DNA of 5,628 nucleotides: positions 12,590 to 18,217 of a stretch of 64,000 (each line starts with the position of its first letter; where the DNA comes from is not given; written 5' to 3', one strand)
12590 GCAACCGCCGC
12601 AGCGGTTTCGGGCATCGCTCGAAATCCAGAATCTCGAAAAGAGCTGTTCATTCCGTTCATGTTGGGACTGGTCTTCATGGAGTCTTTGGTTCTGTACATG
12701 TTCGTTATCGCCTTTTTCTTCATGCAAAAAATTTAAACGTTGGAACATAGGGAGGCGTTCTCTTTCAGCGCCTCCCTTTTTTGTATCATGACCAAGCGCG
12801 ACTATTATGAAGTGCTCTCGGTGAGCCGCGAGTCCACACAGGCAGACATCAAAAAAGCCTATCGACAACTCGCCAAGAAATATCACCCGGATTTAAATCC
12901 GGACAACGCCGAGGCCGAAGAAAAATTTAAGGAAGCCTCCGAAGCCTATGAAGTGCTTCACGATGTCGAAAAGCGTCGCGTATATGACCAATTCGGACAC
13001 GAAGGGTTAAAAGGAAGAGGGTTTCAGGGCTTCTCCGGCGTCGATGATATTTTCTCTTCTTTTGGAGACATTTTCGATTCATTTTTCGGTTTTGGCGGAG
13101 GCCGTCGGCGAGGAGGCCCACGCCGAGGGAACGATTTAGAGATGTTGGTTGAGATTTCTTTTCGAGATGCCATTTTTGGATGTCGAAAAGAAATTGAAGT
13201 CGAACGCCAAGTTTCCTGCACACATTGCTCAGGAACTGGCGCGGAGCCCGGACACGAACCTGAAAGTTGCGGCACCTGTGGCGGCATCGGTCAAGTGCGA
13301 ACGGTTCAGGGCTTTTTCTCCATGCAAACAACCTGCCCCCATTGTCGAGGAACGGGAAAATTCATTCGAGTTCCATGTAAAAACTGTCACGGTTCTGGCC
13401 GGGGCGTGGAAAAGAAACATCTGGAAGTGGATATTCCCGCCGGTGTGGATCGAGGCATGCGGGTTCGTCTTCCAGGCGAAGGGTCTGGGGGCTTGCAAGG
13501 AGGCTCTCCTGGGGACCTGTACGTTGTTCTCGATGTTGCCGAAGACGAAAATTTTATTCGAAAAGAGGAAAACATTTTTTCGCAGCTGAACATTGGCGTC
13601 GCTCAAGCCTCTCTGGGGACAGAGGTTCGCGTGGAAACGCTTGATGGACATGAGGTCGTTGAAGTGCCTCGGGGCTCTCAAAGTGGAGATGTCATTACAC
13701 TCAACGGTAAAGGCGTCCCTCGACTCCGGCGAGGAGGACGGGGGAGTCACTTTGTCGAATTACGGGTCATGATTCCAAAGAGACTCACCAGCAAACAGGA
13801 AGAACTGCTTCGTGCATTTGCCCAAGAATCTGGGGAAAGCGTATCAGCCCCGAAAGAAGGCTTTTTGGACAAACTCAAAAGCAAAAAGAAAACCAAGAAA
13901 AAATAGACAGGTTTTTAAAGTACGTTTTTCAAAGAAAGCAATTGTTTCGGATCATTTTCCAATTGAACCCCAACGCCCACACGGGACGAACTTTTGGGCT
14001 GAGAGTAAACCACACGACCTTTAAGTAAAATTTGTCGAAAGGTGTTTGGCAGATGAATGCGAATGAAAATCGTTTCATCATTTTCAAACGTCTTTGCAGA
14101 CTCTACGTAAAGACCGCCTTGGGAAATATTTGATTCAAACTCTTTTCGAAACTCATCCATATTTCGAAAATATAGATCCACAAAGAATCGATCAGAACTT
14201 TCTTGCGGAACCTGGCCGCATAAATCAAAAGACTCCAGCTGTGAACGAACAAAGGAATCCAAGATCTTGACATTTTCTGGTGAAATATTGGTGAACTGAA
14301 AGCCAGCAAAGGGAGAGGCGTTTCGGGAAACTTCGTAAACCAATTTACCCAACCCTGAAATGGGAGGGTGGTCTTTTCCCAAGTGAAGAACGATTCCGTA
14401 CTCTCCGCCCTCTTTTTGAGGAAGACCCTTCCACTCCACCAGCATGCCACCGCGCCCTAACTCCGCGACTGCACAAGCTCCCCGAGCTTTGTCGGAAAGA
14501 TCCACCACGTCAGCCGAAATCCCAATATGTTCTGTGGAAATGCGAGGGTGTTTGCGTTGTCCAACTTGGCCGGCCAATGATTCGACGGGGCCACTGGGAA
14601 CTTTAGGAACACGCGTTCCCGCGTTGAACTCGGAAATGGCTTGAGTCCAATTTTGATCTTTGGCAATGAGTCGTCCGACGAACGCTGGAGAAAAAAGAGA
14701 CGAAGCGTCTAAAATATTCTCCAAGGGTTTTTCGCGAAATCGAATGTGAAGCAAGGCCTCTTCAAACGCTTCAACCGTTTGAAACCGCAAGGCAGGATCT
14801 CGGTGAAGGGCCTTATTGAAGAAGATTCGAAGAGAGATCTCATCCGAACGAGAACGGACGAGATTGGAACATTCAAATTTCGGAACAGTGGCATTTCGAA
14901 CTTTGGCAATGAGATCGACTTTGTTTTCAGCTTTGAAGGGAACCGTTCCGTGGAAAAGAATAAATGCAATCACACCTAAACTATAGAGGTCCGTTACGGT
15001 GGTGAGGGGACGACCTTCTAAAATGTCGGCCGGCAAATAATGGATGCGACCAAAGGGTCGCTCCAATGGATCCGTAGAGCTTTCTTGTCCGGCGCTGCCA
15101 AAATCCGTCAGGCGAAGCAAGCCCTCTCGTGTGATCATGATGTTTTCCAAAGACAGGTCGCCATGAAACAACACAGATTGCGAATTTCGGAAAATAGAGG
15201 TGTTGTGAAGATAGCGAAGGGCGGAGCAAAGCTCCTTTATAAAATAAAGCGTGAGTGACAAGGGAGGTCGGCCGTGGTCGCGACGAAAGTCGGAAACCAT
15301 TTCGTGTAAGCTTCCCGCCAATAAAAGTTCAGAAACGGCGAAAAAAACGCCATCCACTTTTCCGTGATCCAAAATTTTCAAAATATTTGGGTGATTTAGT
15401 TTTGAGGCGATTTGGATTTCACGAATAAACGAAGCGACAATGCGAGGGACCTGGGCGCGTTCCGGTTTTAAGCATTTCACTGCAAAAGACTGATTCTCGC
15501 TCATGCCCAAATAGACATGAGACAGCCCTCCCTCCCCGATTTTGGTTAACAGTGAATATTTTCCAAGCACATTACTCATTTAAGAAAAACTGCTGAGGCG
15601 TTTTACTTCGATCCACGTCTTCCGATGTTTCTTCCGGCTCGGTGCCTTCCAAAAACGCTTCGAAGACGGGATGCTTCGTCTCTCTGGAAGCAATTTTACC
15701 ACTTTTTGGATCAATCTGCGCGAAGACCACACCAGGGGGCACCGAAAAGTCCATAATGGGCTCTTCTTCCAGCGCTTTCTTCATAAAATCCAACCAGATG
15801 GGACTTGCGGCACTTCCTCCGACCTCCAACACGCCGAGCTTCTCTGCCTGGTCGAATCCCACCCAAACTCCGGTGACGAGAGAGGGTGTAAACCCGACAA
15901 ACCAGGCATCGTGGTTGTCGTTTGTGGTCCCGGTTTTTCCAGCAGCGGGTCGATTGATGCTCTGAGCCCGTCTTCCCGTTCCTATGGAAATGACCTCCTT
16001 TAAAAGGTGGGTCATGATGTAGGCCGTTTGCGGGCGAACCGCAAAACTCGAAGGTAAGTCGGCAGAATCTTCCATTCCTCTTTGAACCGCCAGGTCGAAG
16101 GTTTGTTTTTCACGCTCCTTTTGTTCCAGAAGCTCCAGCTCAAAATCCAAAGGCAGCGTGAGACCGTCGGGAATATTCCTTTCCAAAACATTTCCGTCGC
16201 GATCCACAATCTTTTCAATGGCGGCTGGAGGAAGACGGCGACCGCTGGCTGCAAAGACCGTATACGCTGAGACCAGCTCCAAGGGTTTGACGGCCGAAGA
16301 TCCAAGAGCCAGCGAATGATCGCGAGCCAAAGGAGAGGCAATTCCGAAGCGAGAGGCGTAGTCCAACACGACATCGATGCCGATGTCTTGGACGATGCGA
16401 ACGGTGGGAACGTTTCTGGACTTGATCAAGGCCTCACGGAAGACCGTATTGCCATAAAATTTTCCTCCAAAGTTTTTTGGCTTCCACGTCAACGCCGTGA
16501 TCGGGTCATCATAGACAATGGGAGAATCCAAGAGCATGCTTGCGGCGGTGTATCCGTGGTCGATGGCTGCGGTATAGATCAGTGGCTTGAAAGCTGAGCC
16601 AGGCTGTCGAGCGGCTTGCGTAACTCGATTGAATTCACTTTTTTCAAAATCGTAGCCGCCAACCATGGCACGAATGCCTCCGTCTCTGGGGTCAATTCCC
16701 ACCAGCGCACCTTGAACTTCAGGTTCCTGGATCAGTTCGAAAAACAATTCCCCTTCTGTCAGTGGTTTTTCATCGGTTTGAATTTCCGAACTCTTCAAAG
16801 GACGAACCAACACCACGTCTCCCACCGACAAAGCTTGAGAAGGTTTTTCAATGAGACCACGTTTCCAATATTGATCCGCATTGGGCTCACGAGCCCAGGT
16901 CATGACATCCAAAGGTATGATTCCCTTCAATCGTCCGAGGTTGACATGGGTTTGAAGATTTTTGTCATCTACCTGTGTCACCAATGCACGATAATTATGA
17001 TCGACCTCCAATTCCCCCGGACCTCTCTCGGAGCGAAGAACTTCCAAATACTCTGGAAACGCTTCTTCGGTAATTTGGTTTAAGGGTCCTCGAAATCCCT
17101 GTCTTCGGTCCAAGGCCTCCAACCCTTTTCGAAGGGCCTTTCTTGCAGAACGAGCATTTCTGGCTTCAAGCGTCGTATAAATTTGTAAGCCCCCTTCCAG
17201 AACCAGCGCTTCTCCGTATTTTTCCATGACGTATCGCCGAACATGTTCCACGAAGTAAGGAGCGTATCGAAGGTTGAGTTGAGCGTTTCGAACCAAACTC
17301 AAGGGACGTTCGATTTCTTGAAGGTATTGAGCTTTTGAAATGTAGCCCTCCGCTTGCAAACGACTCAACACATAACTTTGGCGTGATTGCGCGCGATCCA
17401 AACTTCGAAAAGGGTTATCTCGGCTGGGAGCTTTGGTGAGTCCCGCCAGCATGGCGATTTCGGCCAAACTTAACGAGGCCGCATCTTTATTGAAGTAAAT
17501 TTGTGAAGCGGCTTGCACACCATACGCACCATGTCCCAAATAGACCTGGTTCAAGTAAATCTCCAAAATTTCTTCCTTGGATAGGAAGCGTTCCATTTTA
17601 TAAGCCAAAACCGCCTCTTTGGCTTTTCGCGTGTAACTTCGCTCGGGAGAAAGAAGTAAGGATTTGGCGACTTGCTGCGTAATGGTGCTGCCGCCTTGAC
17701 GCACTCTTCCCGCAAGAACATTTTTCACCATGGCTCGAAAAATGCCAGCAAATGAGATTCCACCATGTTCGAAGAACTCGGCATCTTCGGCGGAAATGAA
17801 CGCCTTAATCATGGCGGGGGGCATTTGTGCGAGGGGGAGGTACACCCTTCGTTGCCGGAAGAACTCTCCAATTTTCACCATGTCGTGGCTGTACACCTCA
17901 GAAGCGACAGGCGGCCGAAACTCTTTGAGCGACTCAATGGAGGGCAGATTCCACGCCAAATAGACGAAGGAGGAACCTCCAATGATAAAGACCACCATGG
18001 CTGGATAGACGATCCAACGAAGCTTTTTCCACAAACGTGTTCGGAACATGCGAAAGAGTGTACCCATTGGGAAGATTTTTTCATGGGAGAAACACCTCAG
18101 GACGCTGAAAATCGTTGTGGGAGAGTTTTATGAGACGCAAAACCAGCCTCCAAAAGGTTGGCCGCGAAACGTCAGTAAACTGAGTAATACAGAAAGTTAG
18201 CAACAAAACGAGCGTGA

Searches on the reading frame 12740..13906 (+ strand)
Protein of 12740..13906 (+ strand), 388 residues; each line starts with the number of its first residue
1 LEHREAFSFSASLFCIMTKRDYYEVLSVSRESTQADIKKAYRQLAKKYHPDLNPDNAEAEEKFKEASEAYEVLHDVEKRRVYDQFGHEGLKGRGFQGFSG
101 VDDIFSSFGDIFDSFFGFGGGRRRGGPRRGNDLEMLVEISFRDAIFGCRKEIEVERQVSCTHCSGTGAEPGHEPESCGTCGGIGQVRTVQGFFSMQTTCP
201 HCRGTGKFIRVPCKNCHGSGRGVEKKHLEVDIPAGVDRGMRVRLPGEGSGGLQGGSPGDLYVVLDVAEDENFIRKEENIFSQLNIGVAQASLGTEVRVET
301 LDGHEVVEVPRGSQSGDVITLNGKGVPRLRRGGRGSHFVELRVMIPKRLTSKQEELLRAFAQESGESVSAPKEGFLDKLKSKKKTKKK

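Call 72: search_protein_families(library=pfam, max_evalue=0.00001, proteins=[window:12740-13906:+])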
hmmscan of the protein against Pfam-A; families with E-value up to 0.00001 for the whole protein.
window:12740-13906:+ (388 aa): 3 families
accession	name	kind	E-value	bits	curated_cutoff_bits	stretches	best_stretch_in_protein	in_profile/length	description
PF01556.23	DnaJ_C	-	8.9e-44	149.6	26.6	1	134-346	2-152/152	DnaJ C terminal domain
PF00226.36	DnaJ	-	1.1e-25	89.9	27.8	1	21-83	1-63/63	DnaJ domain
PF00684.25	DnaJ_CXXCXGXG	-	4.7e-16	59.2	32.7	1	160-220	1-65/65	DnaJ central domain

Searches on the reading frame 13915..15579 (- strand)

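Call 72: search_protein_families(library=pfam, max_evalue=0.00001, proteins=[window:13915-15579:-])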
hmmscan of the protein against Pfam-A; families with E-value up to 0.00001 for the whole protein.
window:13915-15579:- (554 aa): 3 families
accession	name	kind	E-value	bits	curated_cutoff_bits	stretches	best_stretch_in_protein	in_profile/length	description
PF00069.31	Pkinase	-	7.2e-38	130.9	31.7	1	8-274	1-260/263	Protein kinase domain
PF07714.23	PK_Tyr_Ser-Thr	-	4.5e-21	75.8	23.1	1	10-230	3-220/258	Protein tyrosine and serine/threonine kinase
PF07238.19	PilZ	-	2.6e-15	57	22.5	1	481-546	26-92/102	PilZ domain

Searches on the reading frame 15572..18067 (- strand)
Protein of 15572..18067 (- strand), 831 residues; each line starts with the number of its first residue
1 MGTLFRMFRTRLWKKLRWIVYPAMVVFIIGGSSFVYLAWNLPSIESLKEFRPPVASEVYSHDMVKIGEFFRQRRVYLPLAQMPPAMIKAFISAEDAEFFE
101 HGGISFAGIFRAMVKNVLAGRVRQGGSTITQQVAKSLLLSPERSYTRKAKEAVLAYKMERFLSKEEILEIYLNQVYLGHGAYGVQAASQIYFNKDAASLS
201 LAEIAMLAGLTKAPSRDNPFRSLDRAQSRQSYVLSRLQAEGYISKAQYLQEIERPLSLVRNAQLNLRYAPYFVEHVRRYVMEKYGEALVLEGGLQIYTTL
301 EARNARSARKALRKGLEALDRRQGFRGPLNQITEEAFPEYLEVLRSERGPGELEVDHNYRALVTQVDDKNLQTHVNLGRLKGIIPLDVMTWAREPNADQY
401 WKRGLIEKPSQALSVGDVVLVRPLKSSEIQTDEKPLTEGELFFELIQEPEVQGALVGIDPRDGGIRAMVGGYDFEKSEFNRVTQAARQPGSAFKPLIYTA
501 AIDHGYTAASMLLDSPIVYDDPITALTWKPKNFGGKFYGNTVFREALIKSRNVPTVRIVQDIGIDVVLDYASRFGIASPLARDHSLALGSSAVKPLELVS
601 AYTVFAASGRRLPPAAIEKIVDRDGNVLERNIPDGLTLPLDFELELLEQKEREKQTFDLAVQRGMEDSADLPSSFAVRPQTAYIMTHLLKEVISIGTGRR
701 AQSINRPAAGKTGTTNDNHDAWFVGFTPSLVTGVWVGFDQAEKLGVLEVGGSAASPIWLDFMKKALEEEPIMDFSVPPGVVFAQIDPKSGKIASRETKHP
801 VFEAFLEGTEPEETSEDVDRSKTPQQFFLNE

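Call 72: search_protein_families(library=pfam, max_evalue=0.00001, proteins=[window:15572-18067:-])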
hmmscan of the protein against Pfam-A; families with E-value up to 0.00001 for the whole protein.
window:15572-18067:- (831 aa): 3 families
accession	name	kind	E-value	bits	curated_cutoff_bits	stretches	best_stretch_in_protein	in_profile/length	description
PF00912.28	Transgly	-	5.9e-66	221.7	27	1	66-237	5-177/178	Transglycosylase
PF00905.27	Transpeptidase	-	2.7e-26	92.9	22.1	1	453-758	1-294/299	Penicillin binding protein transpeptidase domain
PF17092.11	PCB_OB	-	3.5e-11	44.3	27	1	325-451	1-111/111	Penicillin-binding protein OB-like domain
